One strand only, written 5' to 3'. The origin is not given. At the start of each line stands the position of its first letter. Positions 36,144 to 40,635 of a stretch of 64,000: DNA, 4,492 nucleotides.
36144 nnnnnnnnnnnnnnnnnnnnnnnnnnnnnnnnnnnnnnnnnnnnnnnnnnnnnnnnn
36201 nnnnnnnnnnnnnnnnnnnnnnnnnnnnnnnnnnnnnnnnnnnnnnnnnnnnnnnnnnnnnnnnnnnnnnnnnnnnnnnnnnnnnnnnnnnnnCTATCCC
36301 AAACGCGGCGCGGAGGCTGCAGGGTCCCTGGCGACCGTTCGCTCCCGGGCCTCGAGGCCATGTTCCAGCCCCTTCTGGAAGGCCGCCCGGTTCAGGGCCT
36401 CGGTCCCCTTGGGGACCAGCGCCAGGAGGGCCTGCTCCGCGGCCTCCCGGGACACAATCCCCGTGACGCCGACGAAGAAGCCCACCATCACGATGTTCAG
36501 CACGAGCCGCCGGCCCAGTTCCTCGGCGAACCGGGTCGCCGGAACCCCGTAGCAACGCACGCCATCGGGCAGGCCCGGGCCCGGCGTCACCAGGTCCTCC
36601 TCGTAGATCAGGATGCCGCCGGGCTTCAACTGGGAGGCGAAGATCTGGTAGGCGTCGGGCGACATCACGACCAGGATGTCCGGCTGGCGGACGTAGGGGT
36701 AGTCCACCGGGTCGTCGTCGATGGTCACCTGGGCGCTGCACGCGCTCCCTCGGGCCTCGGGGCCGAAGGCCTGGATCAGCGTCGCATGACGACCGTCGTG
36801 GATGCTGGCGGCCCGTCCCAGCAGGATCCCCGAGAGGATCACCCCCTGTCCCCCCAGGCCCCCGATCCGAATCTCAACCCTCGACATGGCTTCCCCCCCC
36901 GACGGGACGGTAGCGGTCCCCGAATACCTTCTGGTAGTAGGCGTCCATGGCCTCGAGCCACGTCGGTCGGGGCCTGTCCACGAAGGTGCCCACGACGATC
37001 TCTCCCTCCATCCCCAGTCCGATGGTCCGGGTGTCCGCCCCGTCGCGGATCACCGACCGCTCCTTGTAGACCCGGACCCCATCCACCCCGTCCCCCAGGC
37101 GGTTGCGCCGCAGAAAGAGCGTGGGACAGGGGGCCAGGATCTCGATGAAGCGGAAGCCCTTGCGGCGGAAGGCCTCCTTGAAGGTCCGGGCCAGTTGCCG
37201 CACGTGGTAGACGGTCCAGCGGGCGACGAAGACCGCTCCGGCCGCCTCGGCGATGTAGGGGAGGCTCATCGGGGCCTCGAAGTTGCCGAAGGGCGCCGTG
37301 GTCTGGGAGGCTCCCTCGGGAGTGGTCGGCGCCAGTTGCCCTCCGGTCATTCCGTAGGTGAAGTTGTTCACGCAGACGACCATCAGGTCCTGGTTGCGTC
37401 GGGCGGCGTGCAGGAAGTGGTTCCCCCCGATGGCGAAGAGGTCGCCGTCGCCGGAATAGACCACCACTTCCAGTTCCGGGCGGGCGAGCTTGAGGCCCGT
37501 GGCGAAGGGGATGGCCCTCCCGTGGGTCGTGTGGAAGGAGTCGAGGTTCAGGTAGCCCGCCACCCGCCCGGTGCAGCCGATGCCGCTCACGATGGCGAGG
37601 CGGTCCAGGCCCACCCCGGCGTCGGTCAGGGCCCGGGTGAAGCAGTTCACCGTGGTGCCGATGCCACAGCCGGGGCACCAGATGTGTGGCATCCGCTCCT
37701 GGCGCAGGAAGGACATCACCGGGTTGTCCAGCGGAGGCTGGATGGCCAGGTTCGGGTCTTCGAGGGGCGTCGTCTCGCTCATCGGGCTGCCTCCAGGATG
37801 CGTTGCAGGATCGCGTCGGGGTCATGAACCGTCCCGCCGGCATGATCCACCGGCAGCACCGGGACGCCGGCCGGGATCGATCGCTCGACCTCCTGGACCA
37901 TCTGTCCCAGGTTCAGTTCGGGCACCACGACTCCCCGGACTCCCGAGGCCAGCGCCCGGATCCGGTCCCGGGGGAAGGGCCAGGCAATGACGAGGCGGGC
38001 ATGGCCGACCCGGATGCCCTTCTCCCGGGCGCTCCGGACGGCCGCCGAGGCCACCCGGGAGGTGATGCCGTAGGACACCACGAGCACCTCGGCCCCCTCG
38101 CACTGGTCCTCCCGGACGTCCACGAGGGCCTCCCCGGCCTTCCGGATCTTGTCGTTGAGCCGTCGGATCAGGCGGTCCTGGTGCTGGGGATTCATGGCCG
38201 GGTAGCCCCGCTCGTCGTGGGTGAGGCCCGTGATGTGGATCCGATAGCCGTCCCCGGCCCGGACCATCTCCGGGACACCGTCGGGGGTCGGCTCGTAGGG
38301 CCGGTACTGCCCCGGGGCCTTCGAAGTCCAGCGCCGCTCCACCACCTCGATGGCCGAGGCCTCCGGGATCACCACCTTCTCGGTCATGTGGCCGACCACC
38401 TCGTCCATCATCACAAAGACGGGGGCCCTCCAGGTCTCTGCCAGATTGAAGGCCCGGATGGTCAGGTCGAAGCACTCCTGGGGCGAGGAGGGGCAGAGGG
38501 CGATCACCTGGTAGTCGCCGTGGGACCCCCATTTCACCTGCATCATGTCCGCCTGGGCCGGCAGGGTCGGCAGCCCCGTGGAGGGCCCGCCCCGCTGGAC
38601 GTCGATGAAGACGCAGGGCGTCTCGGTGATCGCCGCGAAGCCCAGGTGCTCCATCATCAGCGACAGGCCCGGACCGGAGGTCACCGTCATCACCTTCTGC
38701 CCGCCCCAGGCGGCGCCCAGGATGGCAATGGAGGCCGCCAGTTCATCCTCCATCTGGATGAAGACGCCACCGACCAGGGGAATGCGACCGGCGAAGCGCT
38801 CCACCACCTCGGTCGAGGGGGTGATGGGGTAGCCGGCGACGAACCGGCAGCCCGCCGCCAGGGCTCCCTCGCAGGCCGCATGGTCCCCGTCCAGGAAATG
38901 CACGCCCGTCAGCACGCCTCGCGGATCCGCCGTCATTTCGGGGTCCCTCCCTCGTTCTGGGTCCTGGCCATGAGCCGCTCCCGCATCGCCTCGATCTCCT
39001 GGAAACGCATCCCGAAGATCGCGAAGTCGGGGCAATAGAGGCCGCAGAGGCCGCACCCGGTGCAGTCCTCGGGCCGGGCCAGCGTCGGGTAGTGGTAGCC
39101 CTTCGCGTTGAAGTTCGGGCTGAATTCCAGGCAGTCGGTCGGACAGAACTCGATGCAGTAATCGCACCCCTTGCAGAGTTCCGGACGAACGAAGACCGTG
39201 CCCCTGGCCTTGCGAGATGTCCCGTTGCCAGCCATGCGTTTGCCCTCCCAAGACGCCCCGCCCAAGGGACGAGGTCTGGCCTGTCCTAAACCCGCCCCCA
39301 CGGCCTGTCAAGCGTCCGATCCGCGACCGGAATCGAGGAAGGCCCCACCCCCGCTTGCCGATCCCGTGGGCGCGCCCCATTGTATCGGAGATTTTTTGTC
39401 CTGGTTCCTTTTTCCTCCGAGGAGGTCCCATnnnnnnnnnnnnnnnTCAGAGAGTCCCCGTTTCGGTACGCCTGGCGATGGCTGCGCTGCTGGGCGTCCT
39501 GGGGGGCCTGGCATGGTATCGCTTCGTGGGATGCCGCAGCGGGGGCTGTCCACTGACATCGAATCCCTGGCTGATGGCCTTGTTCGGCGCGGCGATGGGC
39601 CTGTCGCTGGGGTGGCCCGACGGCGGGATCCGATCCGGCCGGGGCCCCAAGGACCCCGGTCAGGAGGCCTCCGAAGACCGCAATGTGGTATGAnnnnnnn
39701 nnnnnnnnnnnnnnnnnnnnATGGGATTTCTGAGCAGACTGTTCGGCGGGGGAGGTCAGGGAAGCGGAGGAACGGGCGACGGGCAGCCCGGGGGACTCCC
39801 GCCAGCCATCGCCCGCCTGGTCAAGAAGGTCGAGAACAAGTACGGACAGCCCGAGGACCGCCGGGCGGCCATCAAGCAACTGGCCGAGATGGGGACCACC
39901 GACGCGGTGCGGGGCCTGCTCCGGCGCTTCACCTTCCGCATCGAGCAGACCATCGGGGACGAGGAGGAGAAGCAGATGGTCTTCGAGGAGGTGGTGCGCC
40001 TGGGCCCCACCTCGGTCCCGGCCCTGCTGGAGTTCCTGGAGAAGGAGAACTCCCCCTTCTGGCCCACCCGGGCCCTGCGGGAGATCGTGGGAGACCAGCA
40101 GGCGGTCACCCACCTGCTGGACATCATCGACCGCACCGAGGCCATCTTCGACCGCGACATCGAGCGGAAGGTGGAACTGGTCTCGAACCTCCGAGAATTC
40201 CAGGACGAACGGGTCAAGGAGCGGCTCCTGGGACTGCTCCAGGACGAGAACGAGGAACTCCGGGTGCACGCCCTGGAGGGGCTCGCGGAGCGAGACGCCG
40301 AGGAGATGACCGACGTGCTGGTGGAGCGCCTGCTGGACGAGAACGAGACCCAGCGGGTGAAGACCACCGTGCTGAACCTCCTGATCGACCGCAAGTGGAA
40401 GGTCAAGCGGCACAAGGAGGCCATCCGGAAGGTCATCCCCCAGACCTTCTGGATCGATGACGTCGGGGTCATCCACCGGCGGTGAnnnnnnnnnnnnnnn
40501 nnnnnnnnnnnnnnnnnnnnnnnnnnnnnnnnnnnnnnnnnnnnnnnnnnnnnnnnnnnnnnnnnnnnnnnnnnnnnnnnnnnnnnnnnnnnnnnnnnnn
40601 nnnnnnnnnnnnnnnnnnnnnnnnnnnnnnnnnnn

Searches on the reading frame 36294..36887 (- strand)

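Call 62: search_protein_families(library=pfam, proteins=[window:36294-36887:-], max_evalue=0.0001)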
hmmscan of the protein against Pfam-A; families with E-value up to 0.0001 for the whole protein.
window:36294-36887:- (197 aa): 1 family
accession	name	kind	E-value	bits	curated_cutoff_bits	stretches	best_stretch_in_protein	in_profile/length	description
PF01558.24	POR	-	1.1e-35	123.7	27.4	1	12-175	1-173/173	Pyruvate ferredoxin/flavodoxin oxidoreductase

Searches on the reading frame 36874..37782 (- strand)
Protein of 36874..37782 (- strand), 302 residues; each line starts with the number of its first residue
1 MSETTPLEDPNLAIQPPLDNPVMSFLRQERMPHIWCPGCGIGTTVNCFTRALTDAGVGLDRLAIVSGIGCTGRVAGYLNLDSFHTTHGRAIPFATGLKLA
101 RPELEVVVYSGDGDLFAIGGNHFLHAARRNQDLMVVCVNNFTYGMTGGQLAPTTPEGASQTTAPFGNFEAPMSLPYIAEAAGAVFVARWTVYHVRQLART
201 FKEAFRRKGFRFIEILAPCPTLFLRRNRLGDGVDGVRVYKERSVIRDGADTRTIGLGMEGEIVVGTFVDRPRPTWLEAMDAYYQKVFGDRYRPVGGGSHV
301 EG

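Call 62: search_protein_families(library=pfam, proteins=[window:36874-37782:-], max_evalue=0.0001)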
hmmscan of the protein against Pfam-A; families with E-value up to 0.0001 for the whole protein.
window:36874-37782:- (302 aa): 1 family
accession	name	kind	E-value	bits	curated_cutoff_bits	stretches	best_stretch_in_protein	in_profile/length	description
PF02775.26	TPP_enzyme_C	-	7e-34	117.2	21.9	1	75-215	19-151/151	Thiamine pyrophosphate enzyme, C-terminal TPP binding domain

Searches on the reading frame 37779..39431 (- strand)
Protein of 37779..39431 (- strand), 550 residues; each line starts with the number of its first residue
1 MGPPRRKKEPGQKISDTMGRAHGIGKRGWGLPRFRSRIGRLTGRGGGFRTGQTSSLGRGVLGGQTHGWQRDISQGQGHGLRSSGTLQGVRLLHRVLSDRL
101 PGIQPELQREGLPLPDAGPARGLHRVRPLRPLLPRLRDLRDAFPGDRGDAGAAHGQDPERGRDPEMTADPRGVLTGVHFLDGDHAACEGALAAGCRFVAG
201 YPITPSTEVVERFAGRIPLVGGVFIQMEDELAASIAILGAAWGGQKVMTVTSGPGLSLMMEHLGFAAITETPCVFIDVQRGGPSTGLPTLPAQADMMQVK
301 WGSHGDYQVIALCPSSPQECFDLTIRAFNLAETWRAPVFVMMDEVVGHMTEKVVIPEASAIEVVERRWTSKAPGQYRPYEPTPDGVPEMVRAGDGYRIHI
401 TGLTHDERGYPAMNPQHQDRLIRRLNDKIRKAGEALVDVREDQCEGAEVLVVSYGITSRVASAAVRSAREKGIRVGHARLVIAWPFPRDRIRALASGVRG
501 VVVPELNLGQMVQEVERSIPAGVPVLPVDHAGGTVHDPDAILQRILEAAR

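Call 62: search_protein_families(library=pfam, proteins=[window:37779-39431:-], max_evalue=0.0001)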
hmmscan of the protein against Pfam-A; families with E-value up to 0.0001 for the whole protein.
window:37779-39431:- (550 aa): 3 families
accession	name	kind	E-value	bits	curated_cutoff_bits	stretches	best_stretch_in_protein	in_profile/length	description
PF01855.24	POR_N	-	1.1e-68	231.8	27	1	188-416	1-223/231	Pyruvate flavodoxin/ferredoxin oxidoreductase, thiamine diP-bdg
PF17147.9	PFOR_II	-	1.2e-19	70.9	27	1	447-540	1-101/102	Pyruvate:ferredoxin oxidoreductase core domain II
PF02780.25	Transketolase_C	-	8.2e-05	22.9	25.9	0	443-505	6-68/124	Transketolase, C-terminal domain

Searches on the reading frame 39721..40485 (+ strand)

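Call 62: search_protein_families(library=pfam, proteins=[window:39721-40485:+], max_evalue=0.0001)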
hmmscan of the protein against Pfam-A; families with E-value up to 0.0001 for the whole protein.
window:39721-40485:+ (254 aa): 2 families
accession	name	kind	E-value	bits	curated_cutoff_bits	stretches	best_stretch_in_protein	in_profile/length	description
PF13646.12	HEAT_2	-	1.3e-13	51.4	27.7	1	144-214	11-80/88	HEAT repeats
PF03130.22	HEAT_PBS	-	5e-06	27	20.9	0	47-67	2-22/27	PBS lyase HEAT-like repeat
